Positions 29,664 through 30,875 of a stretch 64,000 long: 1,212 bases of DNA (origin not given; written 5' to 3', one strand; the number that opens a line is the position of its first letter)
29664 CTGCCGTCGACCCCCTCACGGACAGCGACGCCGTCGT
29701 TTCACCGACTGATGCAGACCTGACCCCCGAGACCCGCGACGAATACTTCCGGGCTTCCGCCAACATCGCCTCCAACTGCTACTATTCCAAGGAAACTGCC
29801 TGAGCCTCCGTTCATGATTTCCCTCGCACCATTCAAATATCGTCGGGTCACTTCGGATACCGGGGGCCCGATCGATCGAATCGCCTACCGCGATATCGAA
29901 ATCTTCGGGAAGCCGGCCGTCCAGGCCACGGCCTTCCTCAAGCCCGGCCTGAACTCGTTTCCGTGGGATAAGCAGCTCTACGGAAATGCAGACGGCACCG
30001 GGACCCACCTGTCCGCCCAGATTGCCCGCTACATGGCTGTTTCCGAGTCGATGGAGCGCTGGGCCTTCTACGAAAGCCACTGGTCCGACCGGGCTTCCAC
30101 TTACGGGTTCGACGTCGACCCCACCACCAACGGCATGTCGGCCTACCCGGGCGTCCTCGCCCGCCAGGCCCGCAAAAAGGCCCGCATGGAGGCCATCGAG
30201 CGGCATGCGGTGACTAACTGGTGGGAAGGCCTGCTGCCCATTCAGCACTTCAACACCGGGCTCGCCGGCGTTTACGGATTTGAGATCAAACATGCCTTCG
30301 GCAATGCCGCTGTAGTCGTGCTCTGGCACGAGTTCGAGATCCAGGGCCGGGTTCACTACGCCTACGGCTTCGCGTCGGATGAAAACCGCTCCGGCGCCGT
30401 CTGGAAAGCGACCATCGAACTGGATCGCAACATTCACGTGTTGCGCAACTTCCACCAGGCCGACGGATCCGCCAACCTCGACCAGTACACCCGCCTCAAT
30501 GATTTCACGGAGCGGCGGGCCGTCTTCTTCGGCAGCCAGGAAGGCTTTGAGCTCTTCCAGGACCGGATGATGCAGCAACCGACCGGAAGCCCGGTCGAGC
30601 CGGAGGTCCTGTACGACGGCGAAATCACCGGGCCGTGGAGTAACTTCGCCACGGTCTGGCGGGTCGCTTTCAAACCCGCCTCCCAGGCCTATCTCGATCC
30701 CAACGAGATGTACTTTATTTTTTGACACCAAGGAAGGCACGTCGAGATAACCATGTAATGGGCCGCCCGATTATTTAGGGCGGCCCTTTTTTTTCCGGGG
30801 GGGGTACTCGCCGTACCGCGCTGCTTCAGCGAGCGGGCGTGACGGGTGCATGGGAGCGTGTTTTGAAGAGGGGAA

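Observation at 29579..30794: Peptide + minimal stand-alone YcaO cassette: candidate undescribed RiPP-like or protein-backbone-modification system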

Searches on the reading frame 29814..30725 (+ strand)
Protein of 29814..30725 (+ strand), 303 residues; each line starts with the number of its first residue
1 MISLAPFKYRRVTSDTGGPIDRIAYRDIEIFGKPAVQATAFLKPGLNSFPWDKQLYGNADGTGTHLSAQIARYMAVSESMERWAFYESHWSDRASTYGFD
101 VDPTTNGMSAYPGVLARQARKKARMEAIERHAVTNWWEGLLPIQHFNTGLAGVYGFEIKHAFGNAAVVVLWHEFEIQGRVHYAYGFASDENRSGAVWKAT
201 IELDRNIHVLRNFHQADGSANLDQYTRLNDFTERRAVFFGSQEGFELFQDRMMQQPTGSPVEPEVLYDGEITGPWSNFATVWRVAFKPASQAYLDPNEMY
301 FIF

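Call 3: search_protein_families(library=pfam, proteins=[window:29814-30725:+], max_evalue=1)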
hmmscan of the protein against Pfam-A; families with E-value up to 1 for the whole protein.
window:29814-30725:+ (303 aa): 1 family
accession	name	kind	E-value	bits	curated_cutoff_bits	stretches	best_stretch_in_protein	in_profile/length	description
PF02624.21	YcaO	-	1.1e-05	25.4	25.7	1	99-147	110-156/325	YcaO cyclodehydratase, ATP-ad Mg2+-binding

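Call 4: search_protein_families(library=ncbifam, proteins=[window:29814-30725:+], max_evalue=1)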
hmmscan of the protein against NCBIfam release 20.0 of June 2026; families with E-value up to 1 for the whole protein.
window:29814-30725:+ (303 aa): 1 family
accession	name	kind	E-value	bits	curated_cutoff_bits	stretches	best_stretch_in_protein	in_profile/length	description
TIGR03604.1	TOMM_cyclo_SagD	subfamily_domain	0.035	13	219.25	0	167-238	187-263/377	thiazole/oxazole-forming peptide maturase, SagD family component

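Call 5: search_solved_structures(query=window:29814-30725:+, max_evalue=10, show_alignments=2)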
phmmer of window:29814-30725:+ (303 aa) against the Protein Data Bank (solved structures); distinct sequences matched with E-value up to 10: 1.
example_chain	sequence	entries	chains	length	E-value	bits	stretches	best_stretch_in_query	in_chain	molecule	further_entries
9kqp_7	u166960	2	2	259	0.57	12.5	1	110-172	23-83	Chlorophyll a-b binding protein, chloroplastic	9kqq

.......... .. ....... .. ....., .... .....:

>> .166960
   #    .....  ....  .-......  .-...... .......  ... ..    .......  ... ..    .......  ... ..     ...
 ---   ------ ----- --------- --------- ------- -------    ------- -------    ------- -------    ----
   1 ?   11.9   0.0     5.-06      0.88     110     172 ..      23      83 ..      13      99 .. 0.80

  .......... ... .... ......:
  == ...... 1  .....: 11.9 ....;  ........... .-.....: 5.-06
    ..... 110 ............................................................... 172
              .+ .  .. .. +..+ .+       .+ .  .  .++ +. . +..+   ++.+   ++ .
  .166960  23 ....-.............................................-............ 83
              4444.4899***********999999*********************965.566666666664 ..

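Call 6: find_homologous_proteins(query=window:29814-30725:+)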
Query window:29814-30725:+ (303 aa): 325 proteins with E <= 0.001 among 1307 candidates; the best 120 are listed.
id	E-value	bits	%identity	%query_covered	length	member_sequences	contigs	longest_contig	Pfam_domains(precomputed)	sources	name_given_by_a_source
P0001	5.9e-208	707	100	100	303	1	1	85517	PF02624.22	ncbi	ncbi:MAG: hypothetical protein ACFE0O_07545 [Opitutales bacterium]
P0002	7.3e-75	270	44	99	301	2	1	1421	PF02624.22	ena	-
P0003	4.8e-73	264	42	100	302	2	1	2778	PF02624.22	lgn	-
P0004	4.1e-71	258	45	100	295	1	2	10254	PF02624.22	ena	-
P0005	8.1e-71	257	43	99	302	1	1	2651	-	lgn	-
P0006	1.8e-70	256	45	100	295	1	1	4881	-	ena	-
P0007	7.3e-70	254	43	100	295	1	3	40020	-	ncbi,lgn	-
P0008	8.9e-70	253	45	100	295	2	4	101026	-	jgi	jgi:ribosomal protein S12 methylthiotransferase accessory factor YcaO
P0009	9.4e-70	253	41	99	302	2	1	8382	PF02624.22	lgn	-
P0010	9.5e-70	253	44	97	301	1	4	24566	PF02624.22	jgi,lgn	jgi:hypothetical protein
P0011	1.2e-69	253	43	100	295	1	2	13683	-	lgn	-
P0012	2.3e-69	252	44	100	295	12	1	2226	PF02624.22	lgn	-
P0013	4.8e-69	251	43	99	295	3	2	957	-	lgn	-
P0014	5.3e-69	251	44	100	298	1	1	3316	PF02624.22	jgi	jgi:ribosomal protein S12 methylthiotransferase accessory factor YcaO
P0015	1.2e-68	250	41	99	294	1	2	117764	PF02624.22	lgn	-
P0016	1.5e-68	249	44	100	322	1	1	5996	PF02624.22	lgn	-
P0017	3.0e-68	248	40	100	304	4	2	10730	PF02624.22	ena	-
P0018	3.1e-68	248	41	100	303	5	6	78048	PF02624.22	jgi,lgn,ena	jgi:ribosomal protein S12 methylthiotransferase accessory factor YcaO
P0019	4.0e-68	248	43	100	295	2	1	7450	PF02624.22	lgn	-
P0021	4.7e-68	248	44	100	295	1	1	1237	PF02624.22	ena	-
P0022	5.3e-68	248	44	100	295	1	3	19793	PF02624.22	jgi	jgi:hypothetical protein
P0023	6.7e-68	247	41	100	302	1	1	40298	PF02624.22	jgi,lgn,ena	-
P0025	9.5e-68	247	44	100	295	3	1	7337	PF02624.22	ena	-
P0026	2.3e-67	245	42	100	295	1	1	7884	PF02624.22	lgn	-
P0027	2.8e-67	245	42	100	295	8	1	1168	PF02624.22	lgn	-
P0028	4.2e-67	245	44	100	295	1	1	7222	PF02624.22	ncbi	ncbi:MAG: hypothetical protein ABIQ12_07165 [Opitutaceae bacterium]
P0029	5.5e-67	244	43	99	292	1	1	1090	PF02624.22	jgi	jgi:hypothetical protein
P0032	1.6e-66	243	43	100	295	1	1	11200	PF02624.22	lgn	-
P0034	4.4e-66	241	40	99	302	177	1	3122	PF02624.22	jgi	jgi:hypothetical protein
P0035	5.5e-66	241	44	100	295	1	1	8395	PF02624.22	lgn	-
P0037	6.7e-66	241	42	100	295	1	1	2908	PF02624.22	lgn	-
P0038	7.1e-66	241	44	100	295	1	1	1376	PF02624.22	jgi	jgi:hypothetical protein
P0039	7.2e-66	241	43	100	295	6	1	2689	PF02624.22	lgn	-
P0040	7.3e-66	241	43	100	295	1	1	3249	PF02624.22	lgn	-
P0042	1.0e-65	240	43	100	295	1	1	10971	PF02624.22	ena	-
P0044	2.2e-65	239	39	100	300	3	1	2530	PF02624.22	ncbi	-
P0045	2.4e-65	239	43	100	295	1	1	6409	PF02624.22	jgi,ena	-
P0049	4.6e-65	238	43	100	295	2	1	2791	PF02624.22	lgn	-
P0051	6.5e-65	237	42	100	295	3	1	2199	PF02624.22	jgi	jgi:hypothetical protein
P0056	3.0e-64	235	42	100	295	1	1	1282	PF02624.22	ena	-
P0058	3.7e-64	235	40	99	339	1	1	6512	PF02624.22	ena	-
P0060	4.4e-64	235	41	99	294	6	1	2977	PF02624.22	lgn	-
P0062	4.8e-64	235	43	100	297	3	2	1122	PF02624.22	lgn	-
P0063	6.3e-64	234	42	100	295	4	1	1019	PF02624.22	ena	-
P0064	6.3e-64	234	42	100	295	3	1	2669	PF02624.22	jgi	-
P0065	6.6e-64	234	43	100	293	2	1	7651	PF02624.22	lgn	-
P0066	7.1e-64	234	41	100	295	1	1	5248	PF02624.22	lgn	-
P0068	9.4e-64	234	41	97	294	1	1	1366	PF02624.22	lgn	-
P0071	1.2e-63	233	42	100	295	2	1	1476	PF02624.22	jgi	jgi:hypothetical protein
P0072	1.5e-63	233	42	100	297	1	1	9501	PF02624.22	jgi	jgi:hypothetical protein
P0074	2.2e-63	232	43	100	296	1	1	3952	PF02624.22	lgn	-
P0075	2.3e-63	232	42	100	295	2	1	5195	PF02624.22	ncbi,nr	ncbi:MAG TPA: hypothetical protein VM029_01905 [Opitutaceae bacterium]|nr:hypothetical protein [Opit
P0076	2.5e-63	232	42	100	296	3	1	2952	PF02624.22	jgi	jgi:hypothetical protein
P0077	2.8e-63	232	42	100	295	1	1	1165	PF02624.22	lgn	-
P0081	3.6e-63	232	40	100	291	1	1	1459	PF02624.22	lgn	-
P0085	7.1e-63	231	42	100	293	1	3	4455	PF02624.22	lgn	-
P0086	7.3e-63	231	41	100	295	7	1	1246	PF02624.22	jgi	jgi:hypothetical protein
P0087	7.5e-63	231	42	100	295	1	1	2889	PF02624.22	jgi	jgi:ribosomal protein S12 methylthiotransferase accessory factor YcaO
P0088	8.9e-63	230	41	100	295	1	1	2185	PF02624.22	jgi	jgi:hypothetical protein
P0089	9.4e-63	230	40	99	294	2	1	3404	PF02624.22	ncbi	-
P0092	1.0e-62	230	40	99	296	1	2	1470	PF02624.22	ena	-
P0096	1.9e-62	229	41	100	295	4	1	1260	PF02624.22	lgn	-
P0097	2.3e-62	229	41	99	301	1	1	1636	PF02624.22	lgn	-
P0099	2.6e-62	229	42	100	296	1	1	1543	PF02624.22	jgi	jgi:ribosomal protein S12 methylthiotransferase accessory factor YcaO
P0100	2.7e-62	229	40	99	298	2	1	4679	PF02624.22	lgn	-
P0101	3.2e-62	229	41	100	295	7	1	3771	PF02624.22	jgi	-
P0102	3.5e-62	228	42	100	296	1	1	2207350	-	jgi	jgi:hypothetical protein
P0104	4.8e-62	228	43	100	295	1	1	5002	PF02624.22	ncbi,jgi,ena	jgi:hypothetical protein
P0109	7.3e-62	227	40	99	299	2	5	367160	PF02624.22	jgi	jgi:hypothetical protein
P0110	9.5e-62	227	40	100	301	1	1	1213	PF02624.22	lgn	-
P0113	1.1e-61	227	39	99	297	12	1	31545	PF02624.22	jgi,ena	-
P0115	1.2e-61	227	40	100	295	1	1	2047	PF02624.22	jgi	jgi:hypothetical protein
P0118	1.4e-61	226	40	100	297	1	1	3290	PF02624.22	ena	-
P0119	1.5e-61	226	40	99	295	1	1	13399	PF02624.22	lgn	-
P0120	1.7e-61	226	39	100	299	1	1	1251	PF02624.22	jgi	jgi:ribosomal protein S12 methylthiotransferase accessory factor YcaO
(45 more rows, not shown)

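Call 7: find_encoding_contigs(protein=P0008, flank=6000, max_places=2)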
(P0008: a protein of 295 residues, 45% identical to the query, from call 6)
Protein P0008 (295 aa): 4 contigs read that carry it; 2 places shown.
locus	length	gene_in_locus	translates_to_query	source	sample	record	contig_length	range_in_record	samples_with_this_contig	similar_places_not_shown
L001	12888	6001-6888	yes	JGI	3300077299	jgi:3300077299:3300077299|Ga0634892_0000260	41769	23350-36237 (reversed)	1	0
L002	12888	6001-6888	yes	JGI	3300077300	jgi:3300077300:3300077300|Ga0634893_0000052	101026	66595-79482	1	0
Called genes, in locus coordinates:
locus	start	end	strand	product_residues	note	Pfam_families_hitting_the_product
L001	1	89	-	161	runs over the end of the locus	PF00072:Response_reg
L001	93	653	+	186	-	-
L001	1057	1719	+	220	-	PF00072:Response_reg, PF00196:GerE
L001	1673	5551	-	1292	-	PF07494:Reg_prop (faint), PF00512:HisKA, PF02518:HATPase_c, PF00072:Response_reg, PF23198:PDE8A_N (weak), PF01627:Hpt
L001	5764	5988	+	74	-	-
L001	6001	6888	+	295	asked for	-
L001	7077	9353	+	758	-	PF00072:Response_reg, PF00989:PAS, PF08448:PAS_4, PF08447:PAS_3, PF13426:PAS_9, PF00989:PAS, PF08448:PAS_4, PF08447:PAS_3, +6 more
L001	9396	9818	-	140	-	PF01078:Mg_chelatase (faint), PF13335:Mg_chelatase_C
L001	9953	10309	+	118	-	PF13560:HTH_31 (weak), PF01381:HTH_3, PF13443:HTH_26 (faint), PF13560:HTH_31, PF12844:HTH_19, PF01381:HTH_3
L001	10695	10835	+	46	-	-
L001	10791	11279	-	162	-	-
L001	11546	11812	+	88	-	PF12844:HTH_19 (faint), PF13560:HTH_31 (weak), PF01381:HTH_3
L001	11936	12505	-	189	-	-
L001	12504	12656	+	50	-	-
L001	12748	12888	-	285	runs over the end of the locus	-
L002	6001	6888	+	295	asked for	-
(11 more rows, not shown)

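Call 8: find_encoding_contigs(protein=P0015, flank=6000, max_places=2)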
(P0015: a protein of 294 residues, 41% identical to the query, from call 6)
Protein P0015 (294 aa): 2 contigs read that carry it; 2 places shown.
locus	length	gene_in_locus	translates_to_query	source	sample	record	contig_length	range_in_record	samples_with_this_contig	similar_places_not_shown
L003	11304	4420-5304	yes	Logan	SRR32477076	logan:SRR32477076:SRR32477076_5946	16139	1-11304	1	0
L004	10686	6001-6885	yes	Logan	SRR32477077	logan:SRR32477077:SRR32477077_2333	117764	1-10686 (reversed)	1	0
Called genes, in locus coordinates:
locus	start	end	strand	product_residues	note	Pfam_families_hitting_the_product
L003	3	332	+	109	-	?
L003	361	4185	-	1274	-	PF07494:Reg_prop (faint), PF00512:HisKA, PF02518:HATPase_c, PF00072:Response_reg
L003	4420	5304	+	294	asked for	PF02624:YcaO (faint)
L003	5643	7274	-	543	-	PF00118:Cpn60_TCP1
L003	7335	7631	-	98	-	PF00166:Cpn10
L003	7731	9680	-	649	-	PF00012:HSP70, PF06723:MreB_Mbl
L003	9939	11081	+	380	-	PF00356:LacI, PF13377:Peripla_BP_3 (weak)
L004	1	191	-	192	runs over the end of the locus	PF02082:Rrf2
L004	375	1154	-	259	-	PF12706:Lactamase_B_2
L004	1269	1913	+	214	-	PF00072:Response_reg, PF00196:GerE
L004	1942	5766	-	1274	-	PF07494:Reg_prop (faint), PF00512:HisKA, PF02518:HATPase_c, PF00072:Response_reg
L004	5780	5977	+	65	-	-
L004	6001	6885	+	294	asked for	PF02624:YcaO (faint)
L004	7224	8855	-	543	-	PF00118:Cpn60_TCP1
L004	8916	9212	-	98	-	PF00166:Cpn10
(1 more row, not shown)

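Call 9: find_encoding_contigs(protein=P0102, flank=6000, max_places=2)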
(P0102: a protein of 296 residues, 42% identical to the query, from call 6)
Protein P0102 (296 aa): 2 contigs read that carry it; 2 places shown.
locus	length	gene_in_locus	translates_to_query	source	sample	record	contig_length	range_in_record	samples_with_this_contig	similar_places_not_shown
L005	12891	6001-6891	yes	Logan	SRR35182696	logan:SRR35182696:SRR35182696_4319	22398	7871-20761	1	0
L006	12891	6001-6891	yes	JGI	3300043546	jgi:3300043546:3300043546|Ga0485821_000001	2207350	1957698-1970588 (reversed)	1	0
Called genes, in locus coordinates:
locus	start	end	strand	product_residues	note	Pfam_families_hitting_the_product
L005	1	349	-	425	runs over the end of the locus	PF03616:Glt_symporter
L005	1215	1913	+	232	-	PF00072:Response_reg, PF00196:GerE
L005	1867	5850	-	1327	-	PF07494:Reg_prop (faint), PF00512:HisKA, PF02518:HATPase_c, PF00072:Response_reg, PF23198:PDE8A_N (weak), PF01627:Hpt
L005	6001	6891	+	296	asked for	-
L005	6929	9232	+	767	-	PF00072:Response_reg, PF00989:PAS, PF08448:PAS_4, PF13426:PAS_9, PF08447:PAS_3, PF00989:PAS, PF08448:PAS_4, PF13426:PAS_9, +5 more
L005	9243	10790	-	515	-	PF13541:ChlI, PF00158:Sigma54_activat (faint), PF00493:MCM (faint), PF01078:Mg_chelatase, PF07728:AAA_5, PF13335:Mg_chelatase_C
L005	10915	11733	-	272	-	PF28239:Npun_R2479 (faint)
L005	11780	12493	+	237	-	PF01121:CoaE, PF13238:AAA_18 (weak)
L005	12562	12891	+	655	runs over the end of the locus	?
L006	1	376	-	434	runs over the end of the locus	PF03616:Glt_symporter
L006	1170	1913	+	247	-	PF00072:Response_reg, PF00196:GerE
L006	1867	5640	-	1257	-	PF07494:Reg_prop (faint), PF00512:HisKA, PF02518:HATPase_c, PF00072:Response_reg, PF23198:PDE8A_N (weak), PF01627:Hpt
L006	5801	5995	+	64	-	-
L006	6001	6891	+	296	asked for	-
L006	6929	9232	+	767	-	PF00072:Response_reg, PF00989:PAS, PF08448:PAS_4, PF13426:PAS_9, PF08447:PAS_3, PF00989:PAS, PF08448:PAS_4, PF13426:PAS_9, +5 more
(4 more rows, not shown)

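Call 10: find_encoding_contigs(protein=P0109, flank=6000, max_places=2)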
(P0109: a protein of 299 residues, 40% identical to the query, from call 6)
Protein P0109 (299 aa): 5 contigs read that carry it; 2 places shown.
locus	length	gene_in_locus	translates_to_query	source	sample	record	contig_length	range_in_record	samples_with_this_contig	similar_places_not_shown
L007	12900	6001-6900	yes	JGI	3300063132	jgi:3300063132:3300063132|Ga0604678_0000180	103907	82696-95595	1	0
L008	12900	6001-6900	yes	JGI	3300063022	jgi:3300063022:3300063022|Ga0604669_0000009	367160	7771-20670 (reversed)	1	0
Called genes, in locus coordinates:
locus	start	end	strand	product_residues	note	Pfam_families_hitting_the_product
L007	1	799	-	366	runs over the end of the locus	PF02518:HATPase_c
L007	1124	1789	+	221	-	PF00072:Response_reg, PF00196:GerE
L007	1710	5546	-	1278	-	PF00512:HisKA, PF02518:HATPase_c, PF00072:Response_reg, PF21332:AmiR_N (faint)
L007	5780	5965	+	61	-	-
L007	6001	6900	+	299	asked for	PF02624:YcaO (faint)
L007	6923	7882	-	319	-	-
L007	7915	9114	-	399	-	PF02771:Acyl-CoA_dh_N, PF02770:Acyl-CoA_dh_M, PF00441:Acyl-CoA_dh_1, PF08028:Acyl-CoA_dh_2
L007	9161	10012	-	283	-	PF02754:CCG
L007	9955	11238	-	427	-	PF02665:Nitrate_red_gam (weak), PF13534:Fer4_17 (faint), PF12797:Fer4_2 (faint), PF13237:Fer4_10, PF12838:Fer4_7 (weak), PF13183:Fer4_8, PF13187:Fer4_9, PF13484:Fer4_16 (weak), +2 more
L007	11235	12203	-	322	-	PF01012:ETF, PF00766:ETF_alpha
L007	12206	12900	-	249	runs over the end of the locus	PF01012:ETF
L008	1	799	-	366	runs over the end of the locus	PF02518:HATPase_c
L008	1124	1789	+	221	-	PF00072:Response_reg, PF00196:GerE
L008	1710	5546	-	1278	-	PF00512:HisKA, PF02518:HATPase_c, PF00072:Response_reg, PF21332:AmiR_N (faint)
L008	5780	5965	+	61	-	-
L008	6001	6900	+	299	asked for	PF02624:YcaO (faint)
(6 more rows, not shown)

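Call 16: find_related_loci(query=A1, collection=genome_contigs, flank=7000)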
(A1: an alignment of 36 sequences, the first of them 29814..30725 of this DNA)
Query A1 (303 aa) in genome_contigs; peptide patterns used: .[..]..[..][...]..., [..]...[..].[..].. (x = any residue, [..] = any of these).
382 stretches matched a pattern; 334 encode a relative of the query (tblastn E <= 1e-3); the best 80 are kept; 80 distinct loci.
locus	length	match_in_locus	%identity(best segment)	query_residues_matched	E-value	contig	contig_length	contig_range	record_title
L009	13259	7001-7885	44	1-303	2e-76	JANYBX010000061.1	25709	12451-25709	MAG: Opitutia bacterium isolate 336R_metabinner_101 336R_k141_2176980, whole genome shotgun sequence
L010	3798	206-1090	44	1-303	5e-75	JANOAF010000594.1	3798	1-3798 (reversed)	MAG: Opitutaceae bacterium isolate VAR_18_metabat_349 VAR_18_k141_3069320, whole genome shotgun sequence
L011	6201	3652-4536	44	1-303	5e-75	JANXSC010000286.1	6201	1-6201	MAG: Opitutaceae bacterium isolate 336R_metabat_45 336R_k141_2406842, whole genome shotgun sequence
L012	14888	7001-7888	45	1-303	1e-74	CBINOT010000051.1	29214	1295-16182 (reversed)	MAG TPA_asm: uncultured Opitutus sp. isolate SRR16817046_concoct_13 genome assembly, contig: ERZ27394046.402, whole geno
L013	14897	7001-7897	40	1-301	4e-74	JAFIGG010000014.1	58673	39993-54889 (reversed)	MAG: Opitutales bacterium isolate Super_Day4_Bin.8 NODE_248_length_58673_cov_20.269798, whole genome shotgun sequence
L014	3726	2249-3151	41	1-302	2e-74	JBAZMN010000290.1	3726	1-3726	MAG: Opitutaceae bacterium isolate SO_2017_LW4_44 scaffold_50564_c1_LW137-91_2017, whole genome shotgun sequence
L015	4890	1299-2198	41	1-301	1e-73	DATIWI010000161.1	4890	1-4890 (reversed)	MAG TPA_asm: Opitutaceae bacterium isolate SMAG_U15219 k141_1896800, whole genome shotgun sequence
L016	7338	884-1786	41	1-302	2e-73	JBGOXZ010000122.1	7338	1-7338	MAG: Opitutaceae bacterium isolate OBJ_0618_130150_55 k141_1366743_length_7338_cov_12.0000, whole genome shotgun sequenc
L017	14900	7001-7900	41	1-301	4e-73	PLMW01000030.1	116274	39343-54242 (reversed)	MAG: Opitutia bacterium isolate fen_1467 73.20120800_E2X.33_contig_76, whole genome shotgun sequence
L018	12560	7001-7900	41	1-301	3e-73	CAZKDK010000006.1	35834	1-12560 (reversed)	MAG TPA_asm: uncultured Opitutaceae bacterium isolate binchicken_co50_396 genome assembly, contig: NODE_1192_length_3583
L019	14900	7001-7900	40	1-301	4e-73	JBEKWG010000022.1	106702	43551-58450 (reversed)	MAG: Opitutaceae bacterium isolate SPRUCE 622 SPRUCE_622_22, whole genome shotgun sequence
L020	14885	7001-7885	44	1-303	6e-73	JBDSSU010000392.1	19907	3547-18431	MAG: Opitutaceae bacterium isolate cluster1_bin.541 k127_10540853, whole genome shotgun sequence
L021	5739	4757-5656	41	1-301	4e-73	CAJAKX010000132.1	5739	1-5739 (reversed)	MAG: uncultured Opitutae bacterium isolate A-3_bin-153 genome assembly, contig: bin-153:132/459, whole genome shotgun se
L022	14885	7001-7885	44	1-303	2e-72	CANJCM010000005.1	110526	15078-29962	MAG: Opitutae bacterium isolate RH-23may17-1088 genome assembly, contig: RH-23may17-C1193, whole genome shotgun sequence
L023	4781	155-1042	41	1-301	1e-72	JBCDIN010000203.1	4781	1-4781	MAG: Verrucomicrobiota bacterium isolate P01_H01_bin.180 k141_232754_length_4781_cov_7.0000, whole genome shotgun sequen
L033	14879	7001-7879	42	1-303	5e-71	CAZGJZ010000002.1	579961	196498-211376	MAG TPA_asm: uncultured Opitutaceae bacterium isolate SRP193066_co1_154 genome assembly, contig: NODE_16_length_579961_c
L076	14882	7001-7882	41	1-303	1e-66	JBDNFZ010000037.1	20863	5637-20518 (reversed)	MAG: Opitutaceae bacterium isolate concoct.162_sub.ELB k141_39057, whole genome shotgun sequence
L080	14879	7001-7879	42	1-303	1e-66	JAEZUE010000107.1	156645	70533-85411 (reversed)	MAG: Verrucomicrobia bacterium isolate OH_PDB_75 k127_554091, whole genome shotgun sequence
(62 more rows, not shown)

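Call 24: predict_structure(alignment_id=A1)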
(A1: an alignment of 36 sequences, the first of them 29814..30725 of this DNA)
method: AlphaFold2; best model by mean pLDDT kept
length: 303 residues; sequences in the alignment: 36
mean_pLDDT: 92.0   pTM: 0.90
mean pLDDT of the five models: 92.0, 91.8, 91.7, 91.1, 90.3
residues with pLDDT >= 90: 238; 70-90: 51; 50-70: 14; < 50: 0
segments of 3 or more residues with pLDDT < 50: none
pLDDT, mean of each block of 10 residues (from residue 1): 72 90 96 95 84 83 95 95 94 96 94 86 97 96 97 97 96 94 97 97 95 80 80 93 97 92 95 94 96 91 81
secondary structure, 60 per line:
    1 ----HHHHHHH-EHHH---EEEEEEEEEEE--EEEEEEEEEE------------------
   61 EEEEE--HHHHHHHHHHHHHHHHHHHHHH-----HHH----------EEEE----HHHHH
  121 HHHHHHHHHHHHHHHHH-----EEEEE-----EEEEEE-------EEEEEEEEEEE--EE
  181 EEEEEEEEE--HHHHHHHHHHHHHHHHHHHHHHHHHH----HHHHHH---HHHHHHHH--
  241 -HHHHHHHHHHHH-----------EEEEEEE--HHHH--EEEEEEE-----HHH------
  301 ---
elements in order: H5-11 E20-30 E33-42 E61-65 H68-89 E108-111 H116-137 E143-147 E153-158 E166-176 E179-189 H192-217 H222-227 H231-238 H242-253 E265-271 H274-277 E280-286
